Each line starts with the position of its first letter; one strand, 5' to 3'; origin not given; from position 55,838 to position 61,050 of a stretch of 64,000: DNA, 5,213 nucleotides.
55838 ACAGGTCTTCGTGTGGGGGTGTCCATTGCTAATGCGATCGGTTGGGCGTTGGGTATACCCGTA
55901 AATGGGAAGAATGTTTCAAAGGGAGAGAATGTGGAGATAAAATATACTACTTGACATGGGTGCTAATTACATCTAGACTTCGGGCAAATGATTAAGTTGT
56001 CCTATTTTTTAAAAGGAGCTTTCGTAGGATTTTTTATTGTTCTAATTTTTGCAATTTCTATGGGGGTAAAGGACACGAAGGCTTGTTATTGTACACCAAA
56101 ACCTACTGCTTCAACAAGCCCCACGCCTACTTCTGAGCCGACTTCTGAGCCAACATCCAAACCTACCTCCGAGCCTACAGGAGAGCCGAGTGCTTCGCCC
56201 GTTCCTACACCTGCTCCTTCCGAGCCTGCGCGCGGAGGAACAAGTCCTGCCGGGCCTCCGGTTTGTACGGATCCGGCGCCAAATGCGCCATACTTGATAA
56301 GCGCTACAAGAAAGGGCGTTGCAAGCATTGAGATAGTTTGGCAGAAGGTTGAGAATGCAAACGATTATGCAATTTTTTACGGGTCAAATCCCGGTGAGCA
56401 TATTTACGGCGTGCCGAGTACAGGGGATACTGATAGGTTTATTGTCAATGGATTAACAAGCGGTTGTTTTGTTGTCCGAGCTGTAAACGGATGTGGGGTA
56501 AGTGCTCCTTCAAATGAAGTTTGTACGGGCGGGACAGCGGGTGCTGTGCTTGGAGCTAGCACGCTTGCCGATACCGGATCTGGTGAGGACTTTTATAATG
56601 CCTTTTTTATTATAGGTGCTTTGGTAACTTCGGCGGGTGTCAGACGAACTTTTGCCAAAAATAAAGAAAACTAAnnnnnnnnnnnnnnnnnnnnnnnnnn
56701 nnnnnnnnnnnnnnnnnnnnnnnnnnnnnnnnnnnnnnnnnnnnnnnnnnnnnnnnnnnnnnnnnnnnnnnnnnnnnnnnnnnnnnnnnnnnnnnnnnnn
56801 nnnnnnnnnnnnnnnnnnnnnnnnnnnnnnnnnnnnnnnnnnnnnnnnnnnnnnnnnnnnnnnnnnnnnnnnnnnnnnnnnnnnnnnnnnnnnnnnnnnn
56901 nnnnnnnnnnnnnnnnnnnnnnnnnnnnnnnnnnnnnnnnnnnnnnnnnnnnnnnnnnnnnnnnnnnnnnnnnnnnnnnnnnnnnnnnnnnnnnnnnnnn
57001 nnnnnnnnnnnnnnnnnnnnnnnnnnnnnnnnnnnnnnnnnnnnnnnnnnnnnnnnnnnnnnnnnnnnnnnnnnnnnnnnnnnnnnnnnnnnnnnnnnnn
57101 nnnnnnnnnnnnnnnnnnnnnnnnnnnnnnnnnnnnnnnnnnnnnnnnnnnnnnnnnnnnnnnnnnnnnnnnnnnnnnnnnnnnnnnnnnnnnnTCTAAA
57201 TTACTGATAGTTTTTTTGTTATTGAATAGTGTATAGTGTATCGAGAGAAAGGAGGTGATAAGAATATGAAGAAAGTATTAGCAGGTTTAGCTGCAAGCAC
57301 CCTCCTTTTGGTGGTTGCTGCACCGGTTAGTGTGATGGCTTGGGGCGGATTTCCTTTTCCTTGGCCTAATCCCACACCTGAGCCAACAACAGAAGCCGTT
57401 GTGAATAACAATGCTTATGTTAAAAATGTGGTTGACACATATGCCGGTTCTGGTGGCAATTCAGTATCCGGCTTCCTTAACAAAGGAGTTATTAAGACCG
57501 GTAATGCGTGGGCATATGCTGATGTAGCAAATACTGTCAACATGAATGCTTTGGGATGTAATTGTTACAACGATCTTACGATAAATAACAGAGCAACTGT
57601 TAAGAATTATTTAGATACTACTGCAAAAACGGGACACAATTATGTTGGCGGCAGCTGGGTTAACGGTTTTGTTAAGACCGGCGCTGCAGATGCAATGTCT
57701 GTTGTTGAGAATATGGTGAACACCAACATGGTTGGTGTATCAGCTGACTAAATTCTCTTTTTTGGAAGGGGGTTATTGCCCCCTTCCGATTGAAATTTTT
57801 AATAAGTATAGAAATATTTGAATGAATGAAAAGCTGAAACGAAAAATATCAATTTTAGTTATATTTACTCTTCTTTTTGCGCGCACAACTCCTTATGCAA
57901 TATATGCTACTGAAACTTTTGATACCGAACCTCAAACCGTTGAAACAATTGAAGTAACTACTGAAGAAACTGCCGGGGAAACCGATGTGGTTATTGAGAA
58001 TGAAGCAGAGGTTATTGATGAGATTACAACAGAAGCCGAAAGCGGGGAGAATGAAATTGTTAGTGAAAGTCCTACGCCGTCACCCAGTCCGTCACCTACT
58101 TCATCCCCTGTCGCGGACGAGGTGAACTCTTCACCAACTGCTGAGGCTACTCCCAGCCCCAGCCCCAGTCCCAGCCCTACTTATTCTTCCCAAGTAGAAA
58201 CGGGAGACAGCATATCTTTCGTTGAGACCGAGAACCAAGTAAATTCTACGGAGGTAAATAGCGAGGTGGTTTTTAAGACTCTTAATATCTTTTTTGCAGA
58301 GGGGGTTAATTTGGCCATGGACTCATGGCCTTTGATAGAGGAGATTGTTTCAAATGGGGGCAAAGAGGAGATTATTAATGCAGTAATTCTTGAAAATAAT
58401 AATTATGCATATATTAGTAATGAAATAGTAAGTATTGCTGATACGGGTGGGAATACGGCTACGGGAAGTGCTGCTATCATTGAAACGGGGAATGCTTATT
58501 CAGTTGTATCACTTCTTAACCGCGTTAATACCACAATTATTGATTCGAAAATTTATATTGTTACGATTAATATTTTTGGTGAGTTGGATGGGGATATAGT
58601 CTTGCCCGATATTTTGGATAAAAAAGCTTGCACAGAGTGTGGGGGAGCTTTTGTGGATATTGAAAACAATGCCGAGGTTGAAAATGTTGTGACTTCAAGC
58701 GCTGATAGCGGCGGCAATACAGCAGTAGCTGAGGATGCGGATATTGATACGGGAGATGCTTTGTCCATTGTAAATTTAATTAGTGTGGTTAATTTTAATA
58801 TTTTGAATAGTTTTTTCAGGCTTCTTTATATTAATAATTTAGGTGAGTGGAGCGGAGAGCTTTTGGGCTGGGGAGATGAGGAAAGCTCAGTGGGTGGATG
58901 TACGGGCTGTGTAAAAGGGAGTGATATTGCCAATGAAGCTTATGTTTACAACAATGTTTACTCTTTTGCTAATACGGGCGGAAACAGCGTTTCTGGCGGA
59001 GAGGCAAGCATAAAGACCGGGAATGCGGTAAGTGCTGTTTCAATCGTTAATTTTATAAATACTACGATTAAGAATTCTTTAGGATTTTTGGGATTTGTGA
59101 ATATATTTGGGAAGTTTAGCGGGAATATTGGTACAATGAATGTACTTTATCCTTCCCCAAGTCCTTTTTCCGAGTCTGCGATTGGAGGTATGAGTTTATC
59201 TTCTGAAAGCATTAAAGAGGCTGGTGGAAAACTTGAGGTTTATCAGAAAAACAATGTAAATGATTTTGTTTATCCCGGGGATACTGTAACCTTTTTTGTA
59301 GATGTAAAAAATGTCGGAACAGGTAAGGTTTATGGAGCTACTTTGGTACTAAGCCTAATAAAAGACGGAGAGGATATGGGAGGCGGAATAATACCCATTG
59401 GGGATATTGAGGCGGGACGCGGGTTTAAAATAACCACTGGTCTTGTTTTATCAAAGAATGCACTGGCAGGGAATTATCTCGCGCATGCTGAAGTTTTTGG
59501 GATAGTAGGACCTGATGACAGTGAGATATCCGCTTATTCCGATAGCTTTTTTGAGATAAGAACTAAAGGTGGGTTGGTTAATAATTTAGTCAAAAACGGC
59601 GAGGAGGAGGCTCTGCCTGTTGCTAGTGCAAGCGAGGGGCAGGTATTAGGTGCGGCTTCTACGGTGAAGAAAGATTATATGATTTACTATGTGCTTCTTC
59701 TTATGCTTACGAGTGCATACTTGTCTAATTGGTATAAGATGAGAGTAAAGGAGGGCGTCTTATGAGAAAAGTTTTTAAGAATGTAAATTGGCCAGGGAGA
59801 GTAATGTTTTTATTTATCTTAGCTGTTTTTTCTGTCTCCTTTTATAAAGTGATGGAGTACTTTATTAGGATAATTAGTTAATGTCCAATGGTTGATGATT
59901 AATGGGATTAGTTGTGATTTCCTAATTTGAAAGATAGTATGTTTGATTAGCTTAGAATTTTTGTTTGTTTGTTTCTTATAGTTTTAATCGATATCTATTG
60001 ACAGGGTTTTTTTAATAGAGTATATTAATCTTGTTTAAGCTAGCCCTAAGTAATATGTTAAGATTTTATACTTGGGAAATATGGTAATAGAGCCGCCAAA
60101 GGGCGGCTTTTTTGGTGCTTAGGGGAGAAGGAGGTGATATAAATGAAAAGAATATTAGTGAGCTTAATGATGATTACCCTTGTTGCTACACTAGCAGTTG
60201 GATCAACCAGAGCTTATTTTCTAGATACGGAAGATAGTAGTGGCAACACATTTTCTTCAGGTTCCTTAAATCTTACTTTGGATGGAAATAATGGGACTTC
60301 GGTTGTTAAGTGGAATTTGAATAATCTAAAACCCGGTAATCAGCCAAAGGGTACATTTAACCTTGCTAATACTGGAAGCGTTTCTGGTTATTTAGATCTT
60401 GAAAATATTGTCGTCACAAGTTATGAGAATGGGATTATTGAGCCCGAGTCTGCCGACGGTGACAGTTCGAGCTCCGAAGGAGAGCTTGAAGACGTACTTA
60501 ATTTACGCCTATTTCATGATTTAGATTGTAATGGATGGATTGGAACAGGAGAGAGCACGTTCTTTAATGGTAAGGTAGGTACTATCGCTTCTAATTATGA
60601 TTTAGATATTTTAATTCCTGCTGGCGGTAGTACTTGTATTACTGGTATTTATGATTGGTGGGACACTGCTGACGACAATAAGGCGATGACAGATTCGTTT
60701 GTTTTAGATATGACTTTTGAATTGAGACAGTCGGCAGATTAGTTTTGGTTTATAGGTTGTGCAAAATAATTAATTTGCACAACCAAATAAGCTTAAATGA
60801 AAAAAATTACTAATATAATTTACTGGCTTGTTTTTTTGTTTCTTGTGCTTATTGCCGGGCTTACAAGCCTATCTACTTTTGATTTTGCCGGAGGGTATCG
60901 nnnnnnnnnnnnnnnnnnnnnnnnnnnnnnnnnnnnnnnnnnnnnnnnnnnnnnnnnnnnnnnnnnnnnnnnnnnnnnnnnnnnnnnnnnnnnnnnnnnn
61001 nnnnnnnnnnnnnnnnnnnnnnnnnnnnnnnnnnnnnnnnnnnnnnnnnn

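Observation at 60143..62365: TasA/camelysin-like protein paired with a SipW-type signal peptidase fused to a lamin-tail-domain extension carrying a second cognate-like motif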

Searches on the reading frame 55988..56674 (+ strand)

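Call 3: search_protein_families(library=pfam, proteins=[window:55988-56674:+], max_evalue=0.1)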
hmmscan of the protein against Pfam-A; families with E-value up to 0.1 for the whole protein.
window:55988-56674:+ (228 aa): 1 family
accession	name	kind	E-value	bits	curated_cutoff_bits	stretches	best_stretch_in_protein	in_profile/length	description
PF18704.7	Chromo_2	-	0.028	15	25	1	107-125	10-28/68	Chromatin organization modifier domain 2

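Call 4: search_protein_families(library=ncbifam, proteins=[window:55988-56674:+], max_evalue=0.1)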
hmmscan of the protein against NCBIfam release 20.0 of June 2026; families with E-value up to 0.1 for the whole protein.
window:55988-56674:+ (228 aa): 1 family
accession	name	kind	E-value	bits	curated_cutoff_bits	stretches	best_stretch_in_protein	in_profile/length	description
NF040983.1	BimA_second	exception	0.094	11.6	600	0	36-100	89-154/381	trimeric autotransporter actin-nucleating factor BimA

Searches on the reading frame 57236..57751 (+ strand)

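Call 3: search_protein_families(library=pfam, proteins=[window:57236-57751:+], max_evalue=0.1)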
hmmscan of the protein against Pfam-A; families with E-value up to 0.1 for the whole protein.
window:57236-57751:+ (171 aa): 0 families

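Call 4: search_protein_families(library=ncbifam, proteins=[window:57236-57751:+], max_evalue=0.1)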
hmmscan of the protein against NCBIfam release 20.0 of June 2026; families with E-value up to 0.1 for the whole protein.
window:57236-57751:+ (171 aa): 1 family
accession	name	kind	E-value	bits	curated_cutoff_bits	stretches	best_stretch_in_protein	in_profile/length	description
TIGR04081.4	TIGR04081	equivalog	0.022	14.5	30.5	1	9-24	4-19/27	SbtA family thio(seleno)oxazole RiPP natural product precursor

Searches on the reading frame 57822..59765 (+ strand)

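Call 3: search_protein_families(library=pfam, proteins=[window:57822-59765:+], max_evalue=0.1)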
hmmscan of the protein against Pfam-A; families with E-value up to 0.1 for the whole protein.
window:57822-59765:+ (647 aa): 0 families

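Call 4: search_protein_families(library=ncbifam, proteins=[window:57822-59765:+], max_evalue=0.1)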
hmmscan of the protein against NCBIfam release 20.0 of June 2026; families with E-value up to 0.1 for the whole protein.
window:57822-59765:+ (647 aa): 1 family
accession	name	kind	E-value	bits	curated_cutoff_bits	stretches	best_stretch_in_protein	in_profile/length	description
NF008084.0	PRK10819.1-5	equivalog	0.079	12.8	315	0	69-130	58-119/249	TonB system transport protein TonB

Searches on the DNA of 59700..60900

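Call 38: search_rna_families(source=window, start=59700, end=60900, threshold=evalue, max_evalue=1)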
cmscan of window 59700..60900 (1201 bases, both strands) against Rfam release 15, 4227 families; matches with E-value up to 1: 1.
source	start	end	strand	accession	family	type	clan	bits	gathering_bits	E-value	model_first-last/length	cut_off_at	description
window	60013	60116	+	RF01859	Phe_leader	Cis-reg; leader;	-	23.3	55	0.34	1-125/125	no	Phenylalanine leader peptide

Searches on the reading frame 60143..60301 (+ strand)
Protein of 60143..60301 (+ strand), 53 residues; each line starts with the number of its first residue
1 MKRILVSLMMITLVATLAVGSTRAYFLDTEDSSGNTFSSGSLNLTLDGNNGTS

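Call 6: search_protein_families(library=ncbifam, proteins=[window:60143-60301:+], max_evalue=10)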
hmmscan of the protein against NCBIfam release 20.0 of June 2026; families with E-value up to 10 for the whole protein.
seq(53 aa): 2 families
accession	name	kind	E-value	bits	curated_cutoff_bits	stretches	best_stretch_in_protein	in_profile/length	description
TIGR04088.1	cognate_SipW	domain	0.00022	21.3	19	1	13-42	6-34/34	SipW-dependent-type signal peptide-containing protein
NF047380.1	photo_II_xxx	equivalog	0.14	12.4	80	1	4-27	3-25/75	photosystem II protein, Psb35-related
